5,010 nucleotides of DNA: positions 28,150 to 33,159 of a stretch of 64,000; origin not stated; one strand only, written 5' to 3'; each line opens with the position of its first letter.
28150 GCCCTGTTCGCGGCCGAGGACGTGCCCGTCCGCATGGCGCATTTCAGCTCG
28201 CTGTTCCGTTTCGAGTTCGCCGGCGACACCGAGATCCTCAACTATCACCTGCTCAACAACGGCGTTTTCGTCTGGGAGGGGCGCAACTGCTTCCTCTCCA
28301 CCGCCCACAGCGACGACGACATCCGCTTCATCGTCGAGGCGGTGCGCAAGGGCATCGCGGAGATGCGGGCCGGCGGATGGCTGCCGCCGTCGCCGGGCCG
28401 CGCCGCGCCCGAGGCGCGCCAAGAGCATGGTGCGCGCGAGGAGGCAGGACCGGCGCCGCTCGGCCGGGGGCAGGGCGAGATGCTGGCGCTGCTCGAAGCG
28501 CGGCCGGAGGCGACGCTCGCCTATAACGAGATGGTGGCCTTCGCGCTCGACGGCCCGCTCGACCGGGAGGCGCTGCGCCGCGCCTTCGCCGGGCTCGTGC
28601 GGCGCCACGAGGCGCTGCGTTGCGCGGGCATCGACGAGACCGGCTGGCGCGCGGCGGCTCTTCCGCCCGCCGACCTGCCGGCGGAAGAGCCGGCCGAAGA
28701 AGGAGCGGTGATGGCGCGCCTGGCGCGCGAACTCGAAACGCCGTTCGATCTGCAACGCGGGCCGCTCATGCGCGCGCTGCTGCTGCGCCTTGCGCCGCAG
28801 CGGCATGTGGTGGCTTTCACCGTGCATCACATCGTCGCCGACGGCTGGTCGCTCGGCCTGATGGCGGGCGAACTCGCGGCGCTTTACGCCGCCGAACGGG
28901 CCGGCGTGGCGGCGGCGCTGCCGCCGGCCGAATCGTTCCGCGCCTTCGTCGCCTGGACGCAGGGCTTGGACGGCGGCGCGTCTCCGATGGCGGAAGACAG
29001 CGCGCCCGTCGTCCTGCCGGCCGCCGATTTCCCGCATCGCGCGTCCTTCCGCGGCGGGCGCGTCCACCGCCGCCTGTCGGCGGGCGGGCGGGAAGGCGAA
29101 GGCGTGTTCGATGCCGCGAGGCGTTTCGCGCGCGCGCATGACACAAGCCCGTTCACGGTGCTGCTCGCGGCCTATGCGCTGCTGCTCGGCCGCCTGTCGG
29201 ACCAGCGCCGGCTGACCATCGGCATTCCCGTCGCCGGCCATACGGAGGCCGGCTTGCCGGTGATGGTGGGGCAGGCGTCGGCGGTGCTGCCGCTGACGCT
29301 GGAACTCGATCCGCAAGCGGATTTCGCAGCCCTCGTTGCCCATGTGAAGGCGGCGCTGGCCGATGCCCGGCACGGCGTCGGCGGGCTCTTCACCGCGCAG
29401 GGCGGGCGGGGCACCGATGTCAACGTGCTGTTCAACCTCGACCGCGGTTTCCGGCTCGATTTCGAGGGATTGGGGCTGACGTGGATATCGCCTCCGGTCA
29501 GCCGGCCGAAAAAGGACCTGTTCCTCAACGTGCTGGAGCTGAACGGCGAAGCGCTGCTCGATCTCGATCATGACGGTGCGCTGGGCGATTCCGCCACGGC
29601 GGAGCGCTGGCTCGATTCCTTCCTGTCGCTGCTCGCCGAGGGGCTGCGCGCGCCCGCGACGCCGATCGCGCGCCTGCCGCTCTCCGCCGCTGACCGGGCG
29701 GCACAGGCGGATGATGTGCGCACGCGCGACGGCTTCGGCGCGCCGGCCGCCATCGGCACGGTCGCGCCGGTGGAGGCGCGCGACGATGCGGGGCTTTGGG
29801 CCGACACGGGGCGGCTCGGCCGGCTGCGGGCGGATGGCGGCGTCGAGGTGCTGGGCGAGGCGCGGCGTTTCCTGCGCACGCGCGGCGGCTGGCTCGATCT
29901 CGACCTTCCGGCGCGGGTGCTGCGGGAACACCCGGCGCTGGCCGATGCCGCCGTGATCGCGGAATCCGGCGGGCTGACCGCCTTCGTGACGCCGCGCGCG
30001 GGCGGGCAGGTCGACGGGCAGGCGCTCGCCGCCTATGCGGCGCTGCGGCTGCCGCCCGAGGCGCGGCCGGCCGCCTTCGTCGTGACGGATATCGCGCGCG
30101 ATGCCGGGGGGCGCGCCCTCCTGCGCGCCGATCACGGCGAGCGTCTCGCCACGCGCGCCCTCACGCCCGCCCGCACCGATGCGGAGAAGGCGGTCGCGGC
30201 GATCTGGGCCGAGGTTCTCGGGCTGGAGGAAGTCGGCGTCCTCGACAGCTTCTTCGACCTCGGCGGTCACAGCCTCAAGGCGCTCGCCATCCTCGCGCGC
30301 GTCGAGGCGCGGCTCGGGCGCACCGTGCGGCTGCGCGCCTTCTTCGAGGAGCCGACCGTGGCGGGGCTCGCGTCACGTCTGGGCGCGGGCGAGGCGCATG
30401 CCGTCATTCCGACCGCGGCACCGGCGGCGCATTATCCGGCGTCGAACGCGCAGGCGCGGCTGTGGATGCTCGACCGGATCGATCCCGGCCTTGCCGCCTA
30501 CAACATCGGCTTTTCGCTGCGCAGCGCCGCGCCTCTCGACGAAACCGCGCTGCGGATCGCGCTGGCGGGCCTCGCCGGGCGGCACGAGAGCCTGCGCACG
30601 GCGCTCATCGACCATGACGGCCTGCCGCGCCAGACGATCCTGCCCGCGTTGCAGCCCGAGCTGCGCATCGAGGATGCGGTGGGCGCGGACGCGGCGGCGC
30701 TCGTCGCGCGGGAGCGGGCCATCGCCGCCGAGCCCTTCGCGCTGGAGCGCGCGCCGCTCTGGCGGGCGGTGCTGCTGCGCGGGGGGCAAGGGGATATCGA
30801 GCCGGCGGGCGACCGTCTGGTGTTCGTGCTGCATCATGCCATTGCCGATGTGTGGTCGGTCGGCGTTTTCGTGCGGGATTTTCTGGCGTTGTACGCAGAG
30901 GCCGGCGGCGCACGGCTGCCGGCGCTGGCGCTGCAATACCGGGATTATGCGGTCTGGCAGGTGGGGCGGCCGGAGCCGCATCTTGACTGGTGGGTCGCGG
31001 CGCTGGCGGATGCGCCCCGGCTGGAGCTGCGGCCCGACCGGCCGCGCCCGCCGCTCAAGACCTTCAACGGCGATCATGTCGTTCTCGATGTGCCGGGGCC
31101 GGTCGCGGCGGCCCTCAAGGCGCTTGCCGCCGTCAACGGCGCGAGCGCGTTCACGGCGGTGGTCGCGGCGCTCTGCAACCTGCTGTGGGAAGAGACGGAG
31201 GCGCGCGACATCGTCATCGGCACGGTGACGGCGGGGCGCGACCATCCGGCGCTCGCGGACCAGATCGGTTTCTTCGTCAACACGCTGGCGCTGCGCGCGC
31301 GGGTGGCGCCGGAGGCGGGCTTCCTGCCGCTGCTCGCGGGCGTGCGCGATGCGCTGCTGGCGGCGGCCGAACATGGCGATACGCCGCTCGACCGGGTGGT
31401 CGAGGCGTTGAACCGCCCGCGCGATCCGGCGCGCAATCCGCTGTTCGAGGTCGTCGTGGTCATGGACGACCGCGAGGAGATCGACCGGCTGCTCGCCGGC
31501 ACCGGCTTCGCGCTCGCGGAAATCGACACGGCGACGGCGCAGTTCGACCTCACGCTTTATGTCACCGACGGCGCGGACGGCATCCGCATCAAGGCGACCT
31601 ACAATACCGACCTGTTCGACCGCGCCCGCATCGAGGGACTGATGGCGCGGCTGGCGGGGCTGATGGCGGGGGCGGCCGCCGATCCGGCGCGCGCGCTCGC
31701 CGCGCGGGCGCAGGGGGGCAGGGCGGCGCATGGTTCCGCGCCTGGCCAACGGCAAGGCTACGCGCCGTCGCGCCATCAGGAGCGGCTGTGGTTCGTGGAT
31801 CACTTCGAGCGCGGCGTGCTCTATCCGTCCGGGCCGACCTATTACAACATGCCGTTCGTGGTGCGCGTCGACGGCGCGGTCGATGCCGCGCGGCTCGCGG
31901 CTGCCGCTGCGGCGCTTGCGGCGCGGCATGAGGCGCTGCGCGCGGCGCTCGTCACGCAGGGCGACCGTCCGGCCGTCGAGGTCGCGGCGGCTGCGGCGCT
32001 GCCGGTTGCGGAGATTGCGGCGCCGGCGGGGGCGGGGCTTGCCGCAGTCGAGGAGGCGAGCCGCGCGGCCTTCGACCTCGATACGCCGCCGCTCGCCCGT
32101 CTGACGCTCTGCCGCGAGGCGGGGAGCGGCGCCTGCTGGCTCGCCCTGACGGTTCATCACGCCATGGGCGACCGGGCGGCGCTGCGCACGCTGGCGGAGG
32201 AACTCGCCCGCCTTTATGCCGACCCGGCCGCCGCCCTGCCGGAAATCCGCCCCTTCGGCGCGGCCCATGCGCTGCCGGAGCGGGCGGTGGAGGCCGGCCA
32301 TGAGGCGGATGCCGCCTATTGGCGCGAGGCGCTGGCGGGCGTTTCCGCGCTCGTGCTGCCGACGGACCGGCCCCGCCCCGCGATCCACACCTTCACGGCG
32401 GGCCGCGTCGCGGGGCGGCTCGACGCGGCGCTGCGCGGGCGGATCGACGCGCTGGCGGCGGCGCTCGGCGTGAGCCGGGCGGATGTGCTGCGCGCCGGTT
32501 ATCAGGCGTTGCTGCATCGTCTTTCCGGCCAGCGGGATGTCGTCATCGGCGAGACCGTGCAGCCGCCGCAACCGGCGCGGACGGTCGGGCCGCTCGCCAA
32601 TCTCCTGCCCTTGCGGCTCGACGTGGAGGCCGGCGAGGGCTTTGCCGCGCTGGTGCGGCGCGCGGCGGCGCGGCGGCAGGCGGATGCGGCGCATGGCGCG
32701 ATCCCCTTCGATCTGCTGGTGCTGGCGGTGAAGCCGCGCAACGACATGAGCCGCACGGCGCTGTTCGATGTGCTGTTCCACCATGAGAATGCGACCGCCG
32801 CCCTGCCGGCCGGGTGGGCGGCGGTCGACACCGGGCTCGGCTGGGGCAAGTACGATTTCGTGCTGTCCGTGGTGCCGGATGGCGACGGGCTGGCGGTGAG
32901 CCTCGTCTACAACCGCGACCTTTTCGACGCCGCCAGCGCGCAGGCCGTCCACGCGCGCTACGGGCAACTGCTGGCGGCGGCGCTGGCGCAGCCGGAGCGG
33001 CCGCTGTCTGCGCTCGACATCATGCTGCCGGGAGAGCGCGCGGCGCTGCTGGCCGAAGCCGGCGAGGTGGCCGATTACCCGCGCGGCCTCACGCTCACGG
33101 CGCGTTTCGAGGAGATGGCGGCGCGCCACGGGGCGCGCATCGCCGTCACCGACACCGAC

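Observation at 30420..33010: Tandem C-C didomain with no intervening carrier or A domain; the second C has HHAMGDR (no Gly) motif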

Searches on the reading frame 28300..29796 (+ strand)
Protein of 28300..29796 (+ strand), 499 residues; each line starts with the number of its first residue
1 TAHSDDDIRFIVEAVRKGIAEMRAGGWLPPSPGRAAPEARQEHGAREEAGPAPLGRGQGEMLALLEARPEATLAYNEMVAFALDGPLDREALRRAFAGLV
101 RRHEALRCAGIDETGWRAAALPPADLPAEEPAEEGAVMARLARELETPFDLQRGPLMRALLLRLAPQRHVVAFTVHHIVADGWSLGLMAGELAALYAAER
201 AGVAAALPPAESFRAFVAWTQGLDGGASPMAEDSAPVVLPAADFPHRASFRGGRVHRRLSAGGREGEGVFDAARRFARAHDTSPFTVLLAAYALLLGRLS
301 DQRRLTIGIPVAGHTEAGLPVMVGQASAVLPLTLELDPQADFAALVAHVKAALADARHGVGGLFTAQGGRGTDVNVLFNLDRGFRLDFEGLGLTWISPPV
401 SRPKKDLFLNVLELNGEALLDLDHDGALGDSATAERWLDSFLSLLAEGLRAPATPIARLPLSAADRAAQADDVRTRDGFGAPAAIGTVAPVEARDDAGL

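Call 6: search_protein_families(library=pfam, proteins=[window:28300-29796:+], max_evalue=1)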
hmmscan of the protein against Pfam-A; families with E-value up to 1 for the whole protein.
window:28300-29796:+ (499 aa): 1 family
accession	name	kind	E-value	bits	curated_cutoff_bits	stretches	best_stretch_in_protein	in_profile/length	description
PF00668.25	Condensation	-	1.7e-47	162.6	30.6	1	61-461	14-446/456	Condensation domain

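Call 7: search_protein_families(library=ncbifam, proteins=[window:28300-29796:+], max_evalue=1)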
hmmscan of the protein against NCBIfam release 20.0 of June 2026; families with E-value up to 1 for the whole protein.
window:28300-29796:+ (499 aa): 7 families
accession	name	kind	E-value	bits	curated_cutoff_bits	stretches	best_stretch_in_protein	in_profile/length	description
NF004282.0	PRK05691.1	subfamily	5.1e-40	135.6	4090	1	66-471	690-1119/4334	non-ribosomal peptide synthase/polyketide synthase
NF038078.1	NRPS_MxcG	equivalog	2.5e-14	51.6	2300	1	130-467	89-435/1442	myxochelin non-ribosomal peptide synthetase MxcG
NF047350.1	aureusi_NRPS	equivalog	1.6e-07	28.6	2500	1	57-199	1000-1141/2373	aureusimine non-ribosomal peptide synthetase AusA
NF006787.0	PRK09294.1-1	subfamily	5.4e-06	25.6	396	1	81-247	28-190/420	acyltransferase PapA5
NF007605.2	PRK10252.1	equivalog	2e-05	22.3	2400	1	135-357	94-320/1292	enterobactin non-ribosomal peptide synthetase EntF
TIGR02946.1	acyl_WS_DGAT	subfamily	0.015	14.2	309.95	1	130-220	90-181/453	wax ester/triacylglycerol synthase family O-acyltransferase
NF010579.0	PRK13972.1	equivalog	0.11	11.9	332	1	149-230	31-111/215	GSH-dependent disulfide bond oxidoreductase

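Call 31: search_solved_structures(query=window:28447-29796:+, max_evalue=0.00001)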
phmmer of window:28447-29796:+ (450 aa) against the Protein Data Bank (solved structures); distinct sequences matched with E-value up to 0.00001: 51.
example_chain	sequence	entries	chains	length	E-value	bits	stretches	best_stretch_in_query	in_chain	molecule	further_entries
9rde_A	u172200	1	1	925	2.4e-27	99.1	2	15-305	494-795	Bacitracin synthase 3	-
6oyf_A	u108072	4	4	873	9.1e-27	97.2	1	3-305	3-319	Txo1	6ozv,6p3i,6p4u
6p1j_A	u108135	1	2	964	2.7e-26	95.7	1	4-307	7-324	Txo2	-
8z0q_C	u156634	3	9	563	6.6e-26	94.4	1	4-307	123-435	Special condensation domain in NRPS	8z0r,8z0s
9up2_A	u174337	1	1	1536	8.5e-24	87.4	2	23-274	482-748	PvdL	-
9lcq_A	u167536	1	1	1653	9.2e-24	87.3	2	23-274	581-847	PvdL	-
9lcp_A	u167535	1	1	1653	1.1e-23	87.1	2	23-274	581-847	PvdL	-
9lco_A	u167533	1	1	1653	1.1e-23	87.1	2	23-274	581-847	PvdL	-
8xjz_C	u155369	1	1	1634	7e-23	84.4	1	4-307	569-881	Peptide synthetase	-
2jgp_A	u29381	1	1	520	1.4e-22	83.4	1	15-307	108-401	TYROCIDINE SYNTHETASE 3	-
4znm_A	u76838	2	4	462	5e-21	78.3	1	26-305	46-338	C-domain type II peptide synthetase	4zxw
9uay_A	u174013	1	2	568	1.9e-18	69.8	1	27-406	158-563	CmnI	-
5u89_A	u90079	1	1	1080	2.1e-18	69.6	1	24-303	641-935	Amino acid adenylation domain protein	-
6mfw_A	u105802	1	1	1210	6.7e-16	61.4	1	16-309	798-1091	Linear gramicidin synthase subunit A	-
6mfx_A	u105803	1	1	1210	7.1e-16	61.3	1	15-309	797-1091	Linear gramicidin synthase subunit A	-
7r9x_A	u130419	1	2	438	5.5e-13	51.8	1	9-314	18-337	AmbE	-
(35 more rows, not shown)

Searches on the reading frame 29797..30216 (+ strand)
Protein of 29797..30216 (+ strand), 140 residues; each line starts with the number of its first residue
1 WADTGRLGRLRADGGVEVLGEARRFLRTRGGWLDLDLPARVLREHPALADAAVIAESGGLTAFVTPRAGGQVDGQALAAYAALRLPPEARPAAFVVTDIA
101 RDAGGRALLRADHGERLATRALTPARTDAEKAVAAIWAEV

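Call 6: search_protein_families(library=pfam, proteins=[window:29797-30216:+], max_evalue=1)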
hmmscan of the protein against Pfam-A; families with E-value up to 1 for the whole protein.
window:29797-30216:+ (140 aa): 1 family
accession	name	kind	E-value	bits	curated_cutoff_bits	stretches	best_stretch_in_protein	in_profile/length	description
PF13193.12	AMP-binding_C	-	5.8e-05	24.4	24.5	1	41-98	5-67/76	AMP-binding enzyme C-terminal domain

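Call 7: search_protein_families(library=ncbifam, proteins=[window:29797-30216:+], max_evalue=1)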
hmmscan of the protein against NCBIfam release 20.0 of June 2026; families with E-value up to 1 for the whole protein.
window:29797-30216:+ (140 aa): 12 families
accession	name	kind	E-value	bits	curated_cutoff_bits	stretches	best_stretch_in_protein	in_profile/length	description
NF004808.0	PRK06155.1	equivalog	0.00061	18.2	722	1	1-91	401-496/542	ATP-dependent acyl-CoA ligase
NF004511.1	PRK05852.1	equivalog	0.00068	18.4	650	1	1-97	383-484/505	FadD7 family fatty acid--CoA ligase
NF004282.0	PRK05691.1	subfamily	0.00068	15.7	4090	1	4-140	1509-1650/4334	non-ribosomal peptide synthase/polyketide synthase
NF004822.0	PRK06178.1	equivalog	0.00085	18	782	1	1-95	447-546/571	acyl-CoA synthetase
NF041803.1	NRPS_SolG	exception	0.00088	16.9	2200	1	4-139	949-1100/1163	solanimycin non-ribosomal peptide synthetase SolG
TIGR02372.1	4_coum_CoA_lig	equivalog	0.0013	17.5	334.7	1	13-106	288-384/386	4-coumarate--CoA ligase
NF004837.0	PRK06187.1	subfamily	0.0017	16.7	476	1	1-107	401-513/531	long-chain-fatty-acid--CoA ligase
NF005714.0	PRK07529.1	subfamily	0.002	16.5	632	1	1-87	454-545/640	acyl-CoA synthetase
TIGR03208.1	cyc_hxne_CoA_lg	equivalog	0.0067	15.2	792.3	1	1-81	418-503/538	cyclohexanecarboxylate-CoA ligase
NF005863.0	PRK07798.1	subfamily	0.014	13.9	543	1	4-107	413-522/540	acyl-CoA synthetase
NF006182.0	PRK08316.1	subfamily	0.059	11.8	663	1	5-110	400-511/523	fatty acyl-CoA synthetase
NF006020.0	PRK08162.1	subfamily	0.06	11.7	677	1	1-106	418-528/545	acyl-CoA synthetase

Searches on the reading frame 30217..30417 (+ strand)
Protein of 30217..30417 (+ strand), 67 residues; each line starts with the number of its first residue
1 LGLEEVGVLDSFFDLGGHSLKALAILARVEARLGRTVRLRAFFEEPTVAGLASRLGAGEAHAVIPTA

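Call 6: search_protein_families(library=pfam, proteins=[window:30217-30417:+], max_evalue=1)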
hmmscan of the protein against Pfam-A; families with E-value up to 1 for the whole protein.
window:30217-30417:+ (67 aa): 1 family
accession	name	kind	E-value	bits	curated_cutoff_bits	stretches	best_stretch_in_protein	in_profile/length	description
PF00550.31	PP-binding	-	8.5e-13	48.8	20.8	1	3-54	15-66/67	Phosphopantetheine attachment site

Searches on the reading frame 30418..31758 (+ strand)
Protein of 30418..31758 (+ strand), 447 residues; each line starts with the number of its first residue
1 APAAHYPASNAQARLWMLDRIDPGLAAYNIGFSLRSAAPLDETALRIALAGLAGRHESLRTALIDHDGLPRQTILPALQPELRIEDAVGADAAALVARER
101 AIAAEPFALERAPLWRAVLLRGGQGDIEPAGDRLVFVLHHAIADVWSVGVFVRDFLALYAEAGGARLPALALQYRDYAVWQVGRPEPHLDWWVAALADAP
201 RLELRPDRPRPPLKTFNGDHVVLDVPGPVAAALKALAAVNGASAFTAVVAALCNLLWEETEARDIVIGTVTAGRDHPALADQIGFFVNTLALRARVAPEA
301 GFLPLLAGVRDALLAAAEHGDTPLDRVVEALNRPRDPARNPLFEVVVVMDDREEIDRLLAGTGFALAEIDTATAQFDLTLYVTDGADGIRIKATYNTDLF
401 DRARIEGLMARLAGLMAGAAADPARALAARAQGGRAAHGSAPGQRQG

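Call 6: search_protein_families(library=pfam, proteins=[window:30418-31758:+], max_evalue=1)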
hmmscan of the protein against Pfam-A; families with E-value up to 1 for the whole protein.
window:30418-31758:+ (447 aa): 2 families
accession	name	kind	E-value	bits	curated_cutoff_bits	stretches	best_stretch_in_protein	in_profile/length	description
PF00668.25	Condensation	-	1.5e-78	264.9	30.6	1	4-427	3-441/456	Condensation domain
PF22721.1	TBP-TOTE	-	0.19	11.8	27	1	353-398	9-52/78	TATA-binding-like protein domain of the TOTE conflict systems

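Call 7: search_protein_families(library=ncbifam, proteins=[window:30418-31758:+], max_evalue=1)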
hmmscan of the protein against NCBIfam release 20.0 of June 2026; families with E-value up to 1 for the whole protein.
window:30418-31758:+ (447 aa): 4 families
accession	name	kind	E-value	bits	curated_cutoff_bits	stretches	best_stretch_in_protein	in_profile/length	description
NF004282.0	PRK05691.1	subfamily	5.6e-70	235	4090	2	167-428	1892-2160/4334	non-ribosomal peptide synthase/polyketide synthase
NF047350.1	aureusi_NRPS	equivalog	4e-49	166.6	2500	1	4-416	993-1394/2373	aureusimine non-ribosomal peptide synthetase AusA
NF038078.1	NRPS_MxcG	equivalog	1.4e-09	35.8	2300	1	4-439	3-436/1442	myxochelin non-ribosomal peptide synthetase MxcG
TIGR03443.1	alpha_am_amid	equivalog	2.7e-08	31.7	1030.1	1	192-427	2-208/1390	L-aminoadipate-semialdehyde dehydrogenase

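Call 10: search_solved_structures(query=window:30418-31758:+, max_evalue=0.00001)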
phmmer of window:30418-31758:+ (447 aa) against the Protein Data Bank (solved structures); distinct sequences matched with E-value up to 0.00001: 41.
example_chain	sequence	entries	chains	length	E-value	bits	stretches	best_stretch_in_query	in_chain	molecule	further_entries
6p1j_A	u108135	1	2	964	7.8e-60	206.1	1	3-426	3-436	Txo2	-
6oyf_A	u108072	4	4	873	1.4e-57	198.7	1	6-426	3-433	Txo1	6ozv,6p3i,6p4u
7kvw_A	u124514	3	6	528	6e-52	180.1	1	7-429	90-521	PCP-C didomain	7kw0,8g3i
8fx6_A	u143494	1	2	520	1.5e-51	178.9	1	7-428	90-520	PCP-C didomain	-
2jgp_A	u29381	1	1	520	4e-51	177.4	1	3-421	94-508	TYROCIDINE SYNTHETASE 3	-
7kw2_A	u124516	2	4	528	5.2e-51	177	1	8-429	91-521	PCP-C didomain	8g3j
8fx7_A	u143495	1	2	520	1.3e-50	175.8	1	8-428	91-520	PCP-C didomain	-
5u89_A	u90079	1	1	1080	1.9e-47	165.3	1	6-423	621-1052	Amino acid adenylation domain protein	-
8z0q_C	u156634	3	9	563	4.4e-46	160.8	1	2-432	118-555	Special condensation domain in NRPS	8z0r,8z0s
8qnf_A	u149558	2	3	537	1.7e-39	139.1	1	7-425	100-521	Condensation domain TomBC from the Tomaymycin non-ribosomal peptide synthetase | Tomaymycin non-ribosomal peptide synthetase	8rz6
6mfw_A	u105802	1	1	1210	5.4e-39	137.5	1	4-417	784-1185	Linear gramicidin synthase subunit A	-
6mfy_A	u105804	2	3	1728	9e-39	136.7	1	4-417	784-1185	Linear gramicidin synthase subunit A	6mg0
6mfz_A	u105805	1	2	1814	9.9e-39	136.6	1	4-417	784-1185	Linear gramicidin synthase subunit A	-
9be3_A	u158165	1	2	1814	9.9e-39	136.6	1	4-417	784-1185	Linear gramicidin synthase subunit A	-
9be4_A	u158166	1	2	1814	9.9e-39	136.6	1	4-417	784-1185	Linear gramicidin synthase subunit A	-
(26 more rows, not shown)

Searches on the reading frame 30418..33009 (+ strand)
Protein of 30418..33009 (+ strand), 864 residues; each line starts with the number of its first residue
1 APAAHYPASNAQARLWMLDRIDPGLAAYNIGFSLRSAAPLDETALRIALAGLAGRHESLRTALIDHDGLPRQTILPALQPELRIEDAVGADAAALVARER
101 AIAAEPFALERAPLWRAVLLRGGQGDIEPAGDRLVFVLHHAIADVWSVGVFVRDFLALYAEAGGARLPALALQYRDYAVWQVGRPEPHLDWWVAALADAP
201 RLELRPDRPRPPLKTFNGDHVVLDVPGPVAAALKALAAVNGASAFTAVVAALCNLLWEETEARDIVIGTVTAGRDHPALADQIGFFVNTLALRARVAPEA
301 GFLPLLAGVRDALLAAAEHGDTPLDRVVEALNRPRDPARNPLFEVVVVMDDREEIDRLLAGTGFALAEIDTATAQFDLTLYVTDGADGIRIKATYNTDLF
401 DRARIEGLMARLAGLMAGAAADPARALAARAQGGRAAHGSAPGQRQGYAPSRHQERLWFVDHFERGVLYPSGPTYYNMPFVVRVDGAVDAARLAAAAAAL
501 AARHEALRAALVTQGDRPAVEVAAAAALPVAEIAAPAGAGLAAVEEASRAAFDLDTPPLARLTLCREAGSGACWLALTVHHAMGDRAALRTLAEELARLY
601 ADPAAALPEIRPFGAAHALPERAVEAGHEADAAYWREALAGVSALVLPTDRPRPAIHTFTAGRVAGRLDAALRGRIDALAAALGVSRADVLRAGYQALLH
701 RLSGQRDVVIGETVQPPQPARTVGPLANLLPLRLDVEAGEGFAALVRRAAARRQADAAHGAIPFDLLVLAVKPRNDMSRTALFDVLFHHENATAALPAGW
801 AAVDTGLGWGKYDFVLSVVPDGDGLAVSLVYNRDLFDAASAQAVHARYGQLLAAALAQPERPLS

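Call 12: find_homologous_proteins(query=window:30418-33009:+, max_evalue=1e-20)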
Query window:30418-33009:+ (864 aa): 734 proteins with E <= 1e-20 among 8000 candidates; the best 120 are listed.
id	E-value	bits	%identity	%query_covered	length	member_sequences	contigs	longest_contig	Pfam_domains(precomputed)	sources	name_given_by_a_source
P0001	2.2e-211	723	60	64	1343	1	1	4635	PF00668.26,PF00550.32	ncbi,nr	ncbi:MAG: hypothetical protein B7Z52_02465 [Burkholderiales bacterium 12-64-5]|nr:MAG: hypothetical 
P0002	7.4e-133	463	39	48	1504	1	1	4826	PF00668.26,PF00550.32,PF00501.35,PF13193.13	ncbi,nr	ncbi:MAG: amino acid adenylation domain-containing protein, partial [Gammaproteobacteria bacterium]|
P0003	9.3e-129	449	36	48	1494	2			PF00668.26,PF00550.32,PF00501.35,PF13193.13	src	-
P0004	2.1e-126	442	40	49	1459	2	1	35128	PF00668.26,PF00550.32,PF00501.35,PF13193.13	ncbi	ncbi:condensation domain-containing protein, partial [Amycolatopsis lexingtonensis]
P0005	5.0e-124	434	39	48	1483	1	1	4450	PF00668.26,PF00550.32,PF00501.35,PF13193.13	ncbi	ncbi:MAG: amino acid adenylation domain-containing protein, partial [Thermoanaerobaculia bacterium]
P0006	7.4e-117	410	36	49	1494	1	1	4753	PF00668.26,PF00550.32,PF00501.35,PF13193.13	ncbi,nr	ncbi:MAG TPA: amino acid adenylation domain-containing protein, partial [Pyrinomonadaceae bacterium]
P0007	7.3e-113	397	37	48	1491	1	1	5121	PF00668.26,PF00550.32,PF00501.35,PF13193.13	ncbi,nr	ncbi:MAG TPA: amino acid adenylation domain-containing protein, partial [Thermoanaerobaculia bacteri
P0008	1.6e-110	389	33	96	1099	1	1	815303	PF00668.26,PF00550.32,PF13193.13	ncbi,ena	-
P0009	3.5e-110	388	38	46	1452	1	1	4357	PF00668.26,PF00550.32,PF00501.35,PF13193.13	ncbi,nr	ncbi:MAG TPA: amino acid adenylation domain-containing protein, partial [Thermoanaerobaculia bacteri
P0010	6.0e-110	387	39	49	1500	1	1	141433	PF00668.26,PF00550.32,PF00501.35,PF13193.13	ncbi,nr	ncbi:MAG: amino acid adenylation domain-containing protein [Myxococcales bacterium]|nr:amino acid ad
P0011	2.1e-109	385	40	48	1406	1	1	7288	PF00668.26,PF00550.32,PF00501.35,PF13193.13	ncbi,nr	ncbi:MAG TPA: amino acid adenylation domain-containing protein, partial [Longimicrobium sp.]|nr:amin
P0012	4.4e-109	384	37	49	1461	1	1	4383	PF00668.26,PF00550.32,PF00501.35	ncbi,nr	ncbi:MAG TPA: amino acid adenylation domain-containing protein, partial [Thermoanaerobaculia bacteri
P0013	5.1e-106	374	37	49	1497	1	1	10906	PF00668.26,PF00550.32,PF00501.35,PF13193.13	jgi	jgi:amino acid adenylation domain-containing protein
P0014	7.7e-106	374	33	49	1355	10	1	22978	PF00668.26,PF18563.7,PF00501.35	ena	-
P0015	1.0e-105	373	38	48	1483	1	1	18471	PF00668.26,PF00550.32,PF00501.35,PF13193.13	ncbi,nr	ncbi:MAG TPA: amino acid adenylation domain-containing protein, partial [Longimicrobium sp.]|nr:amin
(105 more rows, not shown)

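Call 24: find_related_loci(query=window:30418-33009:+, collection=genome_contigs, flank=10000)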
Query window:30418-33009:+ (864 aa) in genome_contigs; peptide patterns used: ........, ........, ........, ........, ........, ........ (x = any residue, [..] = any of these).
35 stretches matched a pattern; 1 encode a relative of the query (tblastn E <= 1e-3); 1 distinct loci.
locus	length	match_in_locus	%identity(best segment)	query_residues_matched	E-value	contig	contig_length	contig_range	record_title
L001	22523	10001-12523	63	7-864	0e+0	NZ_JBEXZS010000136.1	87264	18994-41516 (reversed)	Methylobacterium sp. EM32 NODE_292_length_87264_cov_48.68, whole genome shotgun sequence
